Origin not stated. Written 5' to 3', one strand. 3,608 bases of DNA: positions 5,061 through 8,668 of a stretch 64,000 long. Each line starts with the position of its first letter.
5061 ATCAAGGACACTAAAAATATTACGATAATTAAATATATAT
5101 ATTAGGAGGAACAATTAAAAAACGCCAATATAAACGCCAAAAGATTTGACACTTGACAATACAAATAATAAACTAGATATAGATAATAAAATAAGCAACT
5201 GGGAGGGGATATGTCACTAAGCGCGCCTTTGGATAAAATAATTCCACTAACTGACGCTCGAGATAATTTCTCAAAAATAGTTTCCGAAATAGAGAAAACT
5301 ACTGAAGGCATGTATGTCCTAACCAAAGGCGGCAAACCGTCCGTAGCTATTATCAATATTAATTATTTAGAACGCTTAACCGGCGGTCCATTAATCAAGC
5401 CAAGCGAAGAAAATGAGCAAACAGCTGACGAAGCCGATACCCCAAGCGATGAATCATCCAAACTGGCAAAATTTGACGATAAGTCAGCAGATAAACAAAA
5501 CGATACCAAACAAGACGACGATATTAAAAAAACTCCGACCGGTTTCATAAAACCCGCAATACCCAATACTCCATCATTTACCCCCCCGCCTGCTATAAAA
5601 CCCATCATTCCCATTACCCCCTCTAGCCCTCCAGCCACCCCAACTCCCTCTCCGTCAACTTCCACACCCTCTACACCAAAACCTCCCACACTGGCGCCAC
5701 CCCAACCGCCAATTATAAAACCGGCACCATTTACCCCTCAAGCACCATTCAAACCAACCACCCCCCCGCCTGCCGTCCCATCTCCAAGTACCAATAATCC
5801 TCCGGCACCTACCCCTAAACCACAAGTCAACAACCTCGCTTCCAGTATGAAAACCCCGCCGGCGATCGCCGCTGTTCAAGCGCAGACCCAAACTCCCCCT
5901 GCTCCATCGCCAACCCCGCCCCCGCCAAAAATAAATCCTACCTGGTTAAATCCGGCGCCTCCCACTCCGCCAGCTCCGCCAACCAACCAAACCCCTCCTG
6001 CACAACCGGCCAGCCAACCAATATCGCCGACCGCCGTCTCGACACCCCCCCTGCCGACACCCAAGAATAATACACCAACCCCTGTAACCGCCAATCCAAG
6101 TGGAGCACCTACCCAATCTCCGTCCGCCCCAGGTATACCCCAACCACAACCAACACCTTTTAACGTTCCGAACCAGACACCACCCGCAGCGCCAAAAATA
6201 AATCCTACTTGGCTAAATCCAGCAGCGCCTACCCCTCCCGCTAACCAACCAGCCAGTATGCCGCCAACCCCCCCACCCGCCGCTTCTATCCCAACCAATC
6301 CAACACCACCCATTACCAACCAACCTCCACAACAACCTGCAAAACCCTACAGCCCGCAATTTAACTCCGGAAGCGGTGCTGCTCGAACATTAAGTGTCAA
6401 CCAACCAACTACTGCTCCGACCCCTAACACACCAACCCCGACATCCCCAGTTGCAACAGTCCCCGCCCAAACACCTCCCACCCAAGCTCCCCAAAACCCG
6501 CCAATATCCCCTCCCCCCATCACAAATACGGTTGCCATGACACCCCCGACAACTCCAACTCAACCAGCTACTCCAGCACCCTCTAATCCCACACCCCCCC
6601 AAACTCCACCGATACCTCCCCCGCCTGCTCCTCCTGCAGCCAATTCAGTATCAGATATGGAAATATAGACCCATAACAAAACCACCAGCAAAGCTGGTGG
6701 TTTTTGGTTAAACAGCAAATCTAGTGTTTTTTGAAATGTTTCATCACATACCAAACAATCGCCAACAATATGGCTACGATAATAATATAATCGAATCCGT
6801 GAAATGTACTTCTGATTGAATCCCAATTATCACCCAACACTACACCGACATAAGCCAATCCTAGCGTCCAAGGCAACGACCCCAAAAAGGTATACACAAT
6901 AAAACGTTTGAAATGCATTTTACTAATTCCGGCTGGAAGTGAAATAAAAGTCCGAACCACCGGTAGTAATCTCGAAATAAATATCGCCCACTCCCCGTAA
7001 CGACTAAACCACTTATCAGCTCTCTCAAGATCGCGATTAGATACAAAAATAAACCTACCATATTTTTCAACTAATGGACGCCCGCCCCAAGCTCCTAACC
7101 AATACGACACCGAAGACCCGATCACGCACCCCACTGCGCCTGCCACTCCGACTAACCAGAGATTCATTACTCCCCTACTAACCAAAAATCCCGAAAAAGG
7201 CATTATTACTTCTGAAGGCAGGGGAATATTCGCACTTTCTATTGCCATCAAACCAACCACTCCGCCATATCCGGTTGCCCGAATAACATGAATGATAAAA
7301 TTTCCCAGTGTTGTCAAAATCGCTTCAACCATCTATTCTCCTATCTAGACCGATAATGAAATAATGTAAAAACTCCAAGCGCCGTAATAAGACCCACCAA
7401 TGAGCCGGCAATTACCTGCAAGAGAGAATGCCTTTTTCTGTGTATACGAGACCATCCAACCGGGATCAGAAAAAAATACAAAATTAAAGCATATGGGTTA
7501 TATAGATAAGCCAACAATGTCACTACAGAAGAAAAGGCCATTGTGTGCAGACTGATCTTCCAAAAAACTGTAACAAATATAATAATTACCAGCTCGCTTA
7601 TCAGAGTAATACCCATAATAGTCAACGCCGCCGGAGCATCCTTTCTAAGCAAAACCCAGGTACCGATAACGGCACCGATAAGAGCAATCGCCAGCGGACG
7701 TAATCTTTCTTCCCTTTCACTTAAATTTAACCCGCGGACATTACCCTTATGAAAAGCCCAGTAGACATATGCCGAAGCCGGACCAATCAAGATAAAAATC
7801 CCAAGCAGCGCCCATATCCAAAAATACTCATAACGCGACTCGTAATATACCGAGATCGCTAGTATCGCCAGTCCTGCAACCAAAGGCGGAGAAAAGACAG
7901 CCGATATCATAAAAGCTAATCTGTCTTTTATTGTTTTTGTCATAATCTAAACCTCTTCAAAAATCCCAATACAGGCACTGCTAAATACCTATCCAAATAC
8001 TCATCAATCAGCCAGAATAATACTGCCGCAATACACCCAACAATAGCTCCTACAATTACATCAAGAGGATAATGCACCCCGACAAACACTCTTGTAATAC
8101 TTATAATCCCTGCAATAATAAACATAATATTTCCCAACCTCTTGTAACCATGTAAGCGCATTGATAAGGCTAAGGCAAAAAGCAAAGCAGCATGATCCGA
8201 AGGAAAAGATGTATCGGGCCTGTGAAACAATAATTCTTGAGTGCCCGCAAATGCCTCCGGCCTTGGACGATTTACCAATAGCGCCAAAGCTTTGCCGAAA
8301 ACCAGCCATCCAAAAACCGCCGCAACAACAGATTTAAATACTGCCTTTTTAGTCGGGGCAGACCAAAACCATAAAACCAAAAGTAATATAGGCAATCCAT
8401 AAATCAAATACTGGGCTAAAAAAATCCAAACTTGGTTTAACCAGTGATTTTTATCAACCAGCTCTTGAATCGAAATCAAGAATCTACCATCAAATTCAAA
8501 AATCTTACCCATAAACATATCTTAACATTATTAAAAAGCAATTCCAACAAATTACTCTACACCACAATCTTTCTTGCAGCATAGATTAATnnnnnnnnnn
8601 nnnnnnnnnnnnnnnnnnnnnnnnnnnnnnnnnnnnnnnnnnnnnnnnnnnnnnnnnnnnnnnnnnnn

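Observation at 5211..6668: Phd/YefM antitoxin-fold domain fused to a ~400-residue Pro/Thr-rich repetitive tail, with no toxin partner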

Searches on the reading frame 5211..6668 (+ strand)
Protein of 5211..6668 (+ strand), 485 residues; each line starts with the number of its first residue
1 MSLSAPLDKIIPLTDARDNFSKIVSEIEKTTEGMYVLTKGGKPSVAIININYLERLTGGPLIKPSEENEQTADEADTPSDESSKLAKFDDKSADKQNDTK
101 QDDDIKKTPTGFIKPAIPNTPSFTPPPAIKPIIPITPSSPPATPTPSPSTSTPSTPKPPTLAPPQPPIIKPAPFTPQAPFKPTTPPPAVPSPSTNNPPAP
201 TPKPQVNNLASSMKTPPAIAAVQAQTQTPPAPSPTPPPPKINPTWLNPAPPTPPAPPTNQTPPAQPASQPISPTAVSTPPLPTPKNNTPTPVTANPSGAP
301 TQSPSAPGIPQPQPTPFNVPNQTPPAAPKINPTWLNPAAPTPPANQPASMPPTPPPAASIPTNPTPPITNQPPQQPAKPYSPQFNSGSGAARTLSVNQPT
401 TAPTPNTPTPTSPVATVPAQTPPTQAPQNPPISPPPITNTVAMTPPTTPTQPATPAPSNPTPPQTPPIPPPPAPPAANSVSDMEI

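Call 3: search_protein_families(library=pfam, proteins=[window:5211-6665:+], max_evalue=1)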
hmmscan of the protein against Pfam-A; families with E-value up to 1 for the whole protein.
window:5211-6665:+ (485 aa): 1 family
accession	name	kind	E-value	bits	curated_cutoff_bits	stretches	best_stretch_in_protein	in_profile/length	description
PF02604.26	PhdYeFM_antitox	-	4.7e-06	26.7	29.8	1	9-58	2-50/74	Antitoxin Phd_YefM, type II toxin-antitoxin system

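Call 14: search_protein_families(library=ncbifam, proteins=[window:5211-6665:+], max_evalue=1)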
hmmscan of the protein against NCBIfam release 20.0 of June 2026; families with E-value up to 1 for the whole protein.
window:5211-6665:+ (485 aa): 1 family
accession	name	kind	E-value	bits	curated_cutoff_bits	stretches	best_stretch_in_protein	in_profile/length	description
TIGR01552.1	phd_fam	subfamily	0.0099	15.2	20.8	1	11-56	2-45/53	type II toxin-antitoxin system prevent-host-death family antitoxin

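Call 38: find_encoding_contigs(protein=window:5211-6668:+, flank=8000, max_places=3)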
Protein window:5211-6668:+ (485 aa): no gene with exactly this product is on record in the collection.

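Call 78: predict_structure(alignment_id=A6)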
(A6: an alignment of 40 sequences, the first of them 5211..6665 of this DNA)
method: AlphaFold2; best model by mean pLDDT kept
length: 485 residues; sequences in the alignment: 40
mean_pLDDT: 56.6   pTM: 0.30
mean pLDDT of the five models: 56.6, 56.5, 50.7, 48.7, 47.0
residues with pLDDT >= 90: 43; 70-90: 28; 50-70: 217; < 50: 197
segments of 3 or more residues with pLDDT < 50: 70-73, 75-77, 79-98, 100-107, 110-113, 115-117, 133-139, 142-147, 205-215, 297-299, 301-303, 321-323, 334-336, 381-384, 386-398, 400-402, 414-417, 419-421, 424-426, 438-444, 447-451, 476-481
pLDDT, mean of each block of 10 residues (from residue 1): 84 96 94 93 94 86 57 47 42 43 48 47 55 48 47 49 59 60 63 56 50 48 50 63 54 60 53 53 52 49 48 51 50 50 58 70 55 51 42 39 50 46 50 51 46 50 62 54 51
secondary structure, 60 per line:
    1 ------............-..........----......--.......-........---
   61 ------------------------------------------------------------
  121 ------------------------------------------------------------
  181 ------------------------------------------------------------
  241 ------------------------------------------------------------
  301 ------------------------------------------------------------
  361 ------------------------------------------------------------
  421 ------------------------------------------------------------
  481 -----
elements in order: E10-12 H13-18 H20-29 E34-39 E42-48 H50-57

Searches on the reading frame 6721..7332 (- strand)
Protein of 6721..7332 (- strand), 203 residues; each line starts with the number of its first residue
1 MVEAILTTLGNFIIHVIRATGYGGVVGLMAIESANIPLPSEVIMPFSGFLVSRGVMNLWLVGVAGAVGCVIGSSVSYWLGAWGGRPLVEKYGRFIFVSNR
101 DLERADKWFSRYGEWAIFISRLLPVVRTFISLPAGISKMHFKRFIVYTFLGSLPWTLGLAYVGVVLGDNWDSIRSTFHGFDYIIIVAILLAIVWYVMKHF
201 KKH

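Call 3: search_protein_families(library=pfam, proteins=[window:6721-7332:-], max_evalue=1)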
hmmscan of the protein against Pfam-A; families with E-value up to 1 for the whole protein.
window:6721-7332:- (203 aa): 2 families
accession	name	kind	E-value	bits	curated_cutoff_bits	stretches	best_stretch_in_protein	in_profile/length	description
PF09335.16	VTT_dom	-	3.6e-29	102.2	33.9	1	39-163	2-121/123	VTT domain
PF12419.13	DUF3670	-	0.33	11.1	27.6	0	84-113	93-122/136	SNF2 Helicase protein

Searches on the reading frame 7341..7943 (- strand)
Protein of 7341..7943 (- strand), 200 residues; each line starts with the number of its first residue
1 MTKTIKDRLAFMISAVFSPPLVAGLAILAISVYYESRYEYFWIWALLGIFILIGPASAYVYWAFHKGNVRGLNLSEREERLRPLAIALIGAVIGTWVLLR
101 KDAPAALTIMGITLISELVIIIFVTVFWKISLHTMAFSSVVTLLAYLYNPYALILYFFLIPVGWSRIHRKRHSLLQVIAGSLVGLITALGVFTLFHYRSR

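Call 3: search_protein_families(library=pfam, proteins=[window:7341-7943:-], max_evalue=1)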
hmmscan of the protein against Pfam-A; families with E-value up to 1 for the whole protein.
window:7341-7943:- (200 aa): 3 families
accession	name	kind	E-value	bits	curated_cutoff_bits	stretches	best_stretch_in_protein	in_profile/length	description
PF01569.27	PAP2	-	5.3e-06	26.7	27.2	1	130-199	52-129/130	PAP2 superfamily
PF01034.25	Syndecan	-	0.16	12.4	25.2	1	171-199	6-34/64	Syndecan domain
PF00908.23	dTDP_sugar_isom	-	0.18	12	27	1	65-124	49-108/168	dTDP-4-dehydrorhamnose 3,5-epimerase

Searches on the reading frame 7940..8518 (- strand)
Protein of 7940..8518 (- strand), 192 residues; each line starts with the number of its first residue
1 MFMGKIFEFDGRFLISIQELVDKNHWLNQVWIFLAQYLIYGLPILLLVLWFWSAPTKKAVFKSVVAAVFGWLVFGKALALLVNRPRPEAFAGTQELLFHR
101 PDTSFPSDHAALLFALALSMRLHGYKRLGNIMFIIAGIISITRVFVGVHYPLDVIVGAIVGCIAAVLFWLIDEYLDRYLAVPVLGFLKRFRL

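Call 3: search_protein_families(library=pfam, proteins=[window:7940-8518:-], max_evalue=1)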
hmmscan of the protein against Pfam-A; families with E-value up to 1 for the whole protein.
window:7940-8518:- (192 aa): 7 families
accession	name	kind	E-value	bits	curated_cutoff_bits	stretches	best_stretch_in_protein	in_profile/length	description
PF01569.27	PAP2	-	1.8e-18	67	27.2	1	66-174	7-127/130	PAP2 superfamily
PF14378.12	PAP2_3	-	1.4e-09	38.5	27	1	17-167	18-190/190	PAP2 superfamily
PF02681.20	DUF212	-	0.022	15.4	26.5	0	103-140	40-75/126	Divergent PAP2 family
PF24788.1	AtPDCT1_2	-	0.039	14.2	27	1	17-165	11-155/160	AtPDCT1/2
PF14360.12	PAP2_C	-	0.05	14.6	27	1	109-165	10-69/74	PAP2 superfamily C-terminal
PF09843.14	DUF2070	-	0.056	12.2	30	1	24-190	37-194/561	Predicted membrane protein (DUF2070)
PF14898.11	DUF4491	-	0.16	12.8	27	1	131-174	35-74/92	Domain of unknown function (DUF4491)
